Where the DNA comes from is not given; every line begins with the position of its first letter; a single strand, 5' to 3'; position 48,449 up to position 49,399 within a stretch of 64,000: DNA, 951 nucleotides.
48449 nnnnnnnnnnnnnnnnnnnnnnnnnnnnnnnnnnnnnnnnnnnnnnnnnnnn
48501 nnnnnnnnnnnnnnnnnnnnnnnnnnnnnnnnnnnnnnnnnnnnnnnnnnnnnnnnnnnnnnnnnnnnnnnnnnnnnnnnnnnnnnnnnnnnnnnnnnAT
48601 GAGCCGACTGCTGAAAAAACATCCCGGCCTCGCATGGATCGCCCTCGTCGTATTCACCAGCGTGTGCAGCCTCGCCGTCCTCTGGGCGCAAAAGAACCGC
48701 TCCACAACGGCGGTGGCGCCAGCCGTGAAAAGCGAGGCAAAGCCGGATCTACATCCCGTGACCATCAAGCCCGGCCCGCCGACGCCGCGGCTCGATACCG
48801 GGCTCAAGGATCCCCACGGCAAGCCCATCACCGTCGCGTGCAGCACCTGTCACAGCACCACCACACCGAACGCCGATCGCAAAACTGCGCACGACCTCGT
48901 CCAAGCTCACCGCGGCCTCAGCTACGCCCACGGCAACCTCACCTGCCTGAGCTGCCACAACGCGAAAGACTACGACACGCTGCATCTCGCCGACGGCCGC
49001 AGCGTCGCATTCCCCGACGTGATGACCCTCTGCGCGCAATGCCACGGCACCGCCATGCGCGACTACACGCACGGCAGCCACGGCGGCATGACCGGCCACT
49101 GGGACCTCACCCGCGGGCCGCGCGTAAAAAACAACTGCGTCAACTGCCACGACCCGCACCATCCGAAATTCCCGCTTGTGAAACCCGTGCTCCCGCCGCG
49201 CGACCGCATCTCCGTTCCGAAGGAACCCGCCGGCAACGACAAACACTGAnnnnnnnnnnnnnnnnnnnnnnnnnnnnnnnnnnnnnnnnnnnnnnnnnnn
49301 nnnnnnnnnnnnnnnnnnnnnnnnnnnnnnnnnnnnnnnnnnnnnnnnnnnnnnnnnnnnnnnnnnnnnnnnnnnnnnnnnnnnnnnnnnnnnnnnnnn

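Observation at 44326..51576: nap operon with a non-canonical electron-input module (tetraheme cytochrome c + NrfC-type + NrfD-type) instead of NapC or NapGH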

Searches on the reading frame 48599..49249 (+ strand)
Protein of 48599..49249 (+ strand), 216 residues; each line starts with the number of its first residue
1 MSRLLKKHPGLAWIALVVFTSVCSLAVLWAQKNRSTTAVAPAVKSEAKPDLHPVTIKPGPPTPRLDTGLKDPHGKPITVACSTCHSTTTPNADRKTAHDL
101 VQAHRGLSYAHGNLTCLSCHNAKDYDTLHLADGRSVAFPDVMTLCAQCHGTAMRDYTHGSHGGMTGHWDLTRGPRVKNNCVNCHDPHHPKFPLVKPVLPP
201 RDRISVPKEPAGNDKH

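Call 3: search_protein_families(library=pfam, proteins=[window:48599-49249:+], max_evalue=0.01)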
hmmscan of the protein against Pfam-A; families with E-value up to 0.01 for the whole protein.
window:48599-49249:+ (216 aa): 5 families
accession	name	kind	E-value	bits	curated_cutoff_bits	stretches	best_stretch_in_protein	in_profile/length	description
PF09699.15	Paired_CXXCH_1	-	4.9e-06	26.6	20.6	0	175-191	4-20/41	Doubled CXXCH motif (Paired_CXXCH_1)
PF14522.11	Cytochrome_C7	-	2.3e-05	24.6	24.8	1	77-149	12-66/67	Cytochrome c7 and related cytochrome c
PF22678.1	Cytochrom_c_NrfB-like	-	5.8e-05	23.9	27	0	81-124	1-44/89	Cytochrome c-type protein NrfB-like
PF14537.11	Cytochrom_c3_2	-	0.00025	21.9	25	0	111-190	4-70/79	Cytochrome c3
PF03264.19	Cytochrom_NNT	-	0.0023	18.1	24.1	0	144-187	38-75/174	NapC/NirT cytochrome c family, N-terminal region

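Call 4: search_protein_families(library=ncbifam, proteins=[window:48599-49249:+], max_evalue=0.01)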
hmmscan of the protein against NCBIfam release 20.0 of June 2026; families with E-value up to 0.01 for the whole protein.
window:48599-49249:+ (216 aa): 4 families
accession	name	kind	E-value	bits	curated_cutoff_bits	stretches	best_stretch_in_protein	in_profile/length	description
NF008659.0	PRK11659.1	equivalog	3.7e-06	26.8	184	1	78-124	75-121/188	cytochrome c nitrite reductase pentaheme subunit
NF041198.1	UshA_like_PCGU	equivalog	0.00011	20.9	275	1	80-188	410-512/519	UshA-like (seleno)protein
TIGR01905.1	paired_CXXCH_1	subfamily_domain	0.00022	21.1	25.2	0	175-192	4-21/41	doubled CXXCH domain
TIGR03508.1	decahem_SO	subfamily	0.001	18.6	192.2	0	72-149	28-101/258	DmsE family decaheme c-type cytochrome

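Call 12: find_homologous_proteins(query=window:48599-49249:+, max_evalue=0.001)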
Query window:48599-49249:+ (216 aa): 1491 proteins with E <= 0.001 among 1717 candidates; the best 120 are listed.
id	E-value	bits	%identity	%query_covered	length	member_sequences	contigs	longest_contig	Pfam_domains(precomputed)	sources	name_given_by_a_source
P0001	1.6e-147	507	100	100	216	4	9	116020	PF09699.16,PF14522.12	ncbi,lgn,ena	-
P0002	5.1e-118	411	83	97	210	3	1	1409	PF09699.16,PF22113.2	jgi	jgi:formate-dependent nitrite reductase cytochrome c552 subunit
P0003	5.1e-117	407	81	98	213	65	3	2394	PF09699.16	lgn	-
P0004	1.8e-111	389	79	97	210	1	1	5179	PF09699.16,PF22113.2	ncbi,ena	-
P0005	4.2e-110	385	78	99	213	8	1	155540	PF09699.16,PF14537.12,PF22113.2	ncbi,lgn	-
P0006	9.0e-109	380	78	97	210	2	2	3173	PF14537.12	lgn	-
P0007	2.4e-107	376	76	97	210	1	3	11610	PF09699.16,PF14537.12,PF22113.2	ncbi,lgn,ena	-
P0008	3.5e-107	375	78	96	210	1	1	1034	PF09699.16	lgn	-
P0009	5.2e-107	375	76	96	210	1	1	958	-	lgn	-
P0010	9.3e-107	374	72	99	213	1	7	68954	PF09699.16,PF22113.2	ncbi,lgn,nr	ncbi:MAG: hypothetical protein KA004_06255 [Verrucomicrobiales bacterium]|nr:hypothetical protein [V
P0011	1.2e-105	370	75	97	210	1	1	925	PF14522.12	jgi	jgi:formate-dependent nitrite reductase cytochrome c552 subunit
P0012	2.8e-105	369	75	97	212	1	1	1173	-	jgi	jgi:cytochrome c553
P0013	3.8e-105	368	74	97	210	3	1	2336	PF09699.16,PF14522.12,PF22113.2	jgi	-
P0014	4.5e-105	368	73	97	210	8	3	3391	PF09699.16,PF22113.2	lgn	-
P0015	1.3e-104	367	73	97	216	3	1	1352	PF09699.16,PF14537.12,PF14522.12,PF22113.2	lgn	-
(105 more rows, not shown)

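Call 14: find_related_loci(query=A1, collection=genome_contigs, flank=10000)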
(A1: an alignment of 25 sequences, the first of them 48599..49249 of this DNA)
Query A1 (216 aa) in genome_contigs; peptide patterns used: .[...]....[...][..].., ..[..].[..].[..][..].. (x = any residue, [..] = any of these).
599 stretches matched a pattern (row limit reached: there are more); 469 encode a relative of the query (tblastn E <= 1e-3); the best 80 are kept; 80 distinct loci.
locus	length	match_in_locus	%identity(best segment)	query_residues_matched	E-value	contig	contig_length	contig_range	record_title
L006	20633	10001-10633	81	1-211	1e-115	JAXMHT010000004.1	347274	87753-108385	MAG: Verrucomicrobiaceae bacterium isolate STL-VER11 C2.63.fa-4, whole genome shotgun sequence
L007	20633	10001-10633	81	1-211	2e-115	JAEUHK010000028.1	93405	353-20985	MAG: Verrucomicrobiaceae bacterium isolate new MAG-15 k141_1234693, whole genome shotgun sequence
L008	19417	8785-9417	81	1-211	2e-115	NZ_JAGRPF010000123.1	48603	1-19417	MAG: Prosthecobacter sp. isolate HKST-UBA37 k127_1878103, whole genome shotgun sequence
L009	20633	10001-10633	81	1-211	2e-115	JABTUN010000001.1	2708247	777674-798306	MAG: Verrucomicrobiaceae bacterium isolate H5_VER2 seq001, whole genome shotgun sequence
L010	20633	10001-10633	81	1-211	2e-115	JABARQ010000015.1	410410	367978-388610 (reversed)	MAG: Prosthecobacter sp. isolate Bin_70R c_000000000060_partial_19563_429973, whole genome shotgun sequence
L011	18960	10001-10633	81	1-211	2e-115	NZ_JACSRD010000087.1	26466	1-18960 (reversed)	MAG: Prosthecobacter sp. isolate VE4 contig-70_1869, whole genome shotgun sequence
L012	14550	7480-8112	82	1-211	4e-113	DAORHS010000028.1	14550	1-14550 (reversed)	MAG TPA_asm: Prosthecobacter sp. isolate AMR_MDS_5598 NODE_655_length_14550_cov_7.019110, whole genome shotgun sequence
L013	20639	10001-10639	78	1-214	2e-108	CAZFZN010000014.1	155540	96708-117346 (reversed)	MAG TPA_asm: uncultured Akkermansia sp. isolate binchicken_co179_123 genome assembly, contig: NODE_482_length_155540_cov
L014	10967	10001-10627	76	1-209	3e-107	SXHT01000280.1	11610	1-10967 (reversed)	MAG: Planctomycetaceae bacterium isolate F1-120-MAGs029 F1-120__c714720, whole genome shotgun sequence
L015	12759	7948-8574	83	1-209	7e-118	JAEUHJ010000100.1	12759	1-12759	MAG: Verrucomicrobiaceae bacterium isolate new MAG-14 k141_2961175, whole genome shotgun sequence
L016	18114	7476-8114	72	1-214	6e-106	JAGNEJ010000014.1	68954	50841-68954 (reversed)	MAG: Verrucomicrobiales bacterium isolate Gw_Inlet_bin_196 Gw_Inlet_122_length_68954_cov_5.347364, whole genome shotgun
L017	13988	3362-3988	75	1-209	6e-105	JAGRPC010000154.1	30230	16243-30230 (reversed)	MAG: Verrucomicrobiia bacterium isolate HKST-UBA34 2009_64751, whole genome shotgun sequence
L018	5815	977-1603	73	1-209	3e-102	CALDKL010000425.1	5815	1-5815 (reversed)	MAG TPA_asm: uncultured Verrucomicrobiae bacterium isolate SRR5576004_bin.105_CONCOCT_v1.1_MAG genome assembly, contig:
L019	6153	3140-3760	75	1-209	3e-102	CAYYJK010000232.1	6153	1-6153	MAG TPA_asm: uncultured Brevifollis sp. isolate binchicken_co263_339 genome assembly, contig: NODE_14267_length_6153_cov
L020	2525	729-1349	70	1-208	3e-101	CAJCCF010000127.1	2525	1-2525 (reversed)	MAG: uncultured Verrucomicrobia bacterium isolate Loc090116-7m_bin-1039 genome assembly, contig: bin-1039:127/774, whole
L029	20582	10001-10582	54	14-207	3e-68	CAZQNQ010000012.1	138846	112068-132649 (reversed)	MAG TPA_asm: uncultured Bifidobacterium sp. isolate SRP344714_co2_359 genome assembly, contig: NODE_246_length_138846_co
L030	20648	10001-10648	48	6-204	1e-67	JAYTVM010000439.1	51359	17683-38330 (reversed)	MAG: Pirellula sp. isolate GFS_5689 GFS_5689_438, whole genome shotgun sequence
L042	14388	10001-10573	53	14-203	3e-66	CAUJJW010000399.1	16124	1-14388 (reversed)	MAG: Verrucomicrobiota bacterium isolate KLAP45 genome assembly, contig: KLAP45_65141, whole genome shotgun sequence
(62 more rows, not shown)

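Call 19: search_solved_structures(query=A1, max_evalue=1)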
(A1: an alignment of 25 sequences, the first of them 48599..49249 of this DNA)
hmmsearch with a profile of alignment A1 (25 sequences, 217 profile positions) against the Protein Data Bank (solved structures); distinct sequences matched with E-value up to 1: 8.
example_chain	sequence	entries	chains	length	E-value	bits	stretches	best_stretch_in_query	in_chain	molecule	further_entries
7on8_A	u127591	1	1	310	6e-07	32.5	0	171-203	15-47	SAKe6AR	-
1eys_C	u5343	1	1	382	0.043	16.7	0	71-101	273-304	PHOTOSYNTHETIC REACTION CENTER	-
7c52_C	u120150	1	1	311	0.42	13.4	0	71-99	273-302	Photosynthetic reaction center cytochrome c subunit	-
5b5m_C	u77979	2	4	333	0.52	13.1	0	71-99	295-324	Photosynthetic reaction center cytochrome c subunit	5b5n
2rf7_A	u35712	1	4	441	0.63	12.9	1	159-200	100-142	Cytochrome c-552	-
4wjy_A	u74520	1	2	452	0.67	12.8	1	159-200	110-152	Cytochrome c-552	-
1gu6_A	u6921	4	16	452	0.8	12.5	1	159-200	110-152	CYTOCHROME C552 | Cytochrome c-552 | Cytochrome c nitrite reductase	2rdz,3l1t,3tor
3wmm_C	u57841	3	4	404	0.85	12.4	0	71-101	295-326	Photosynthetic reaction center C subunit | Photosynthetic reaction center cytochrome c subunit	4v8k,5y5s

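Call 30: predict_structure(alignment_id=A1)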
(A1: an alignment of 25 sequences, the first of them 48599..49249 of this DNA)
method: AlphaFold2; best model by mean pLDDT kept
length: 216 residues; sequences in the alignment: 25
mean_pLDDT: 51.4   pTM: 0.26
mean pLDDT of the five models: 51.4, 51.0, 49.5, 48.1, 47.5
residues with pLDDT >= 90: 17; 70-90: 18; 50-70: 54; < 50: 127
segments of 3 or more residues with pLDDT < 50: 51-54, 81-127, 129-131, 142-170, 172-174, 176-210
pLDDT, mean of each block of 10 residues (from residue 1): 74 93 91 67 55 50 61 72 41 37 31 38 47 53 44 41 38 47 36 30 36 47
secondary structure, 60 per line:
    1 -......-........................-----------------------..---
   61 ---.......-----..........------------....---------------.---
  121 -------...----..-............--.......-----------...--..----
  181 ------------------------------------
elements in order: H2-7 H9-32 E64-70 E76-80 H81-85 H98-101 E128-130 H138-149 H152-158

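Call 54: search_protein_families(library=ncbifam, alignment_id=A1, max_evalue=1)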
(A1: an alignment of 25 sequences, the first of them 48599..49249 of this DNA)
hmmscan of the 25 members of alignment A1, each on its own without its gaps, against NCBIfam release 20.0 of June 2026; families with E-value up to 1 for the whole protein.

A. member 1, window:48599-49249:+ (216 aa): 5 families
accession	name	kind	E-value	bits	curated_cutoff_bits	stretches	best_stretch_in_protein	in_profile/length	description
NF008659.0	PRK11659.1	equivalog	3.7e-06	26.8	184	2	78-124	75-121/188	cytochrome c nitrite reductase pentaheme subunit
NF041198.1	UshA_like_PCGU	equivalog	0.00011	20.9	275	1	80-188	410-512/519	UshA-like (seleno)protein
TIGR01905.1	paired_CXXCH_1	subfamily_domain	0.00022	21.1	25.2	2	175-192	4-21/41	doubled CXXCH domain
TIGR03508.1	decahem_SO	subfamily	0.001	18.6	192.2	1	72-149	28-101/258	DmsE family decaheme c-type cytochrome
TIGR03146.1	cyt_nit_nrfB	equivalog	0.14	12.5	166.6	1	143-186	12-49/145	cytochrome c nitrite reductase pentaheme subunit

B. families by the number of members that match (of 25 scanned): 41 families (the first 25 are shown)
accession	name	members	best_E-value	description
TIGR01905.1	paired_CXXCH_1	25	9.9e-07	doubled CXXCH domain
NF008659.0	PRK11659.1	25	3.7e-06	cytochrome c nitrite reductase pentaheme subunit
TIGR03508.1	decahem_SO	25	6.4e-05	DmsE family decaheme c-type cytochrome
NF041198.1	UshA_like_PCGU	24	1.3e-07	UshA-like (seleno)protein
TIGR03146.1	cyt_nit_nrfB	22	0.003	cytochrome c nitrite reductase pentaheme subunit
TIGR03153.1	cytochr_NrfH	21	0.0034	cytochrome c nitrite reductase small subunit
TIGR03507.1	decahem_SO1788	19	3.9e-06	OmcA/MtrC family decaheme c-type cytochrome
NF041028.1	decahem_GSU2203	17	9.2e-06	GSU2203 family decaheme c-type cytochrome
NF045713.1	CxxCH_16_HmcA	17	1.2e-05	sulfate respiration complex hexadecaheme cytochrome HmcA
TIGR02161.1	napC_nirT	14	0.014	periplasmic nitrate (or nitrite) reductase c-type cytochrome, NapC/NirT family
NF040968.1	FeS_ExtO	8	0.019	selenite/tellurite reduction operon b-type cytochrome iron-sulfur cluster-binding subunit ExtO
NF040967.1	cytc_ExtN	8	0.021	selenite/tellurite reduction operon c-type cytochrome ExtN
TIGR02162.1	torC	7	0.013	pentaheme c-type cytochrome TorC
NF001753.0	PRK00481.1-3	7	0.04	NAD-dependent protein deacylase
NF008609.0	PRK11586.1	4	0.0034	nitrate reductase cytochrome c-type subunit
NF038038.1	cytoc_DsrJ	2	0.6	sulfate reduction electron transfer complex DsrMKJOP subunit DsrJ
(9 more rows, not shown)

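Call 69: search_protein_families(library=pfam, proteins=[L012:2173-2763:+, L007:418-1266:+, L042:12958-13482:+, L029:5265-5786:-, L029:3653-5089:-, L030:9559-9873:-], max_evalue=0.001)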
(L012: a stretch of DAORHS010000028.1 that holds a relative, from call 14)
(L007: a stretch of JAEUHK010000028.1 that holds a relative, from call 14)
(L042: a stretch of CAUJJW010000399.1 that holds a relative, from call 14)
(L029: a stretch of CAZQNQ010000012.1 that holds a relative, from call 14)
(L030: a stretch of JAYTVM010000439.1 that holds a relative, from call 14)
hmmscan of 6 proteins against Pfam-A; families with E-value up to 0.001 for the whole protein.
L012:2173-2763:+ (196 aa): 1 family
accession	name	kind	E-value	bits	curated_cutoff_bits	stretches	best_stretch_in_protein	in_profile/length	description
PF02082.26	Rrf2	-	2.3e-21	76.8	30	1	51-172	6-126/132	Iron-dependent Transcriptional regulator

L007:418-1266:+ (282 aa): 2 families
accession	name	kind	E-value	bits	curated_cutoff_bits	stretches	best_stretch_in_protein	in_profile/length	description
PF04405.19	ScdA_N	-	4.2e-22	78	32.5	1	58-111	2-55/56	Domain of Unknown function (DUF542)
PF01814.28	Hemerythrin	-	3e-21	76.6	25.3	1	133-276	4-127/127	Hemerythrin HHE cation binding domain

L042:12958-13482:+ (174 aa): 1 family
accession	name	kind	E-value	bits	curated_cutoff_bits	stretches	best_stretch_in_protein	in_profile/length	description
PF03473.23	MOSC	-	2.2e-08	34.6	22.7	1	75-169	11-115/120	MOSC domain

L029:5265-5786:- (174 aa): 4 families
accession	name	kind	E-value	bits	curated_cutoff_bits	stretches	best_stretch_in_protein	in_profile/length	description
PF03264.19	Cytochrom_NNT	-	3e-18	66.6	24.1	1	30-172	6-169/174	NapC/NirT cytochrome c family, N-terminal region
PF14522.11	Cytochrome_C7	-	1.8e-05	24.9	24.8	0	133-169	12-50/67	Cytochrome c7 and related cytochrome c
PF22113.1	Mtrc-MtrF_II-IV_dom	-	3.4e-05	23.9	30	0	61-107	7-51/176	Outer membrane cytochrome MtrC/MtrF-like, domains II/IV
PF02085.21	Cytochrom_CIII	-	0.00013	22.7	22.9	0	130-170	42-85/101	Class III cytochrome C family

L029:3653-5089:- (479 aa): 5 families
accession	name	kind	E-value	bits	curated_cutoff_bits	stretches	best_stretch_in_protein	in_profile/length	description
PF02335.20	Cytochrom_C552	-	6e-137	457.6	24.1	1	70-467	1-381/438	Cytochrome c552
PF14522.11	Cytochrome_C7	-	4.8e-10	39.6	24.8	1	324-373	6-53/67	Cytochrome c7 and related cytochrome c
PF22113.1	Mtrc-MtrF_II-IV_dom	-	4.4e-05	23.5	30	0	208-370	29-165/176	Outer membrane cytochrome MtrC/MtrF-like, domains II/IV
PF14537.11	Cytochrom_c3_2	-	7.2e-05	23.6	25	0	326-377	2-41/79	Cytochrome c3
PF13435.11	Cytochrome_C554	-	0.00056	21.2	20.8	0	209-270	1-61/84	Cytochrome c554 and c-prime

L030:9559-9873:- (104 aa): 1 family
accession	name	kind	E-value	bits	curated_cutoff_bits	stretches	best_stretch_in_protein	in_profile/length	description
PF03927.19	NapD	-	4.8e-05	23.8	28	1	24-98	3-75/76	NapD protein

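Call 70: search_protein_representatives(alignment_id=A1)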
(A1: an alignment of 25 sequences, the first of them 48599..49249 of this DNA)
Query: 25 sequences, 217 profile positions. Proteins with E-value up to 0.001 (for the whole library): 1197; up to 1e-10: 971; up to 1e-30: 188. The best 150 are listed.
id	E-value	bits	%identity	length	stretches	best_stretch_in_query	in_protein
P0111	1.6e-86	305.8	-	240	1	8-210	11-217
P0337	1.0e-81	290.1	-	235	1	38-213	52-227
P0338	1.4e-76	273.2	-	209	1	34-212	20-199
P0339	5.8e-76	271.3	-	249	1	39-214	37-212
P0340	7.6e-76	270.9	-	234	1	15-211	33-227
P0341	9.6e-76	270.5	-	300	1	43-213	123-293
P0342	9.6e-76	270.5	-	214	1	17-208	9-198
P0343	1.1e-75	270.3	-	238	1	13-212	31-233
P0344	6.1e-75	267.9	-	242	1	31-213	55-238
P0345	1.0e-74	267.2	-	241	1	38-212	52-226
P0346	3.1e-74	265.6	-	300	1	41-215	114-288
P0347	3.7e-74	265.4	-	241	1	42-213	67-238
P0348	4.9e-74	264.9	-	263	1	49-212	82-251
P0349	5.3e-74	264.8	-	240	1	37-213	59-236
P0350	2.0e-73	263.0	-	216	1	18-215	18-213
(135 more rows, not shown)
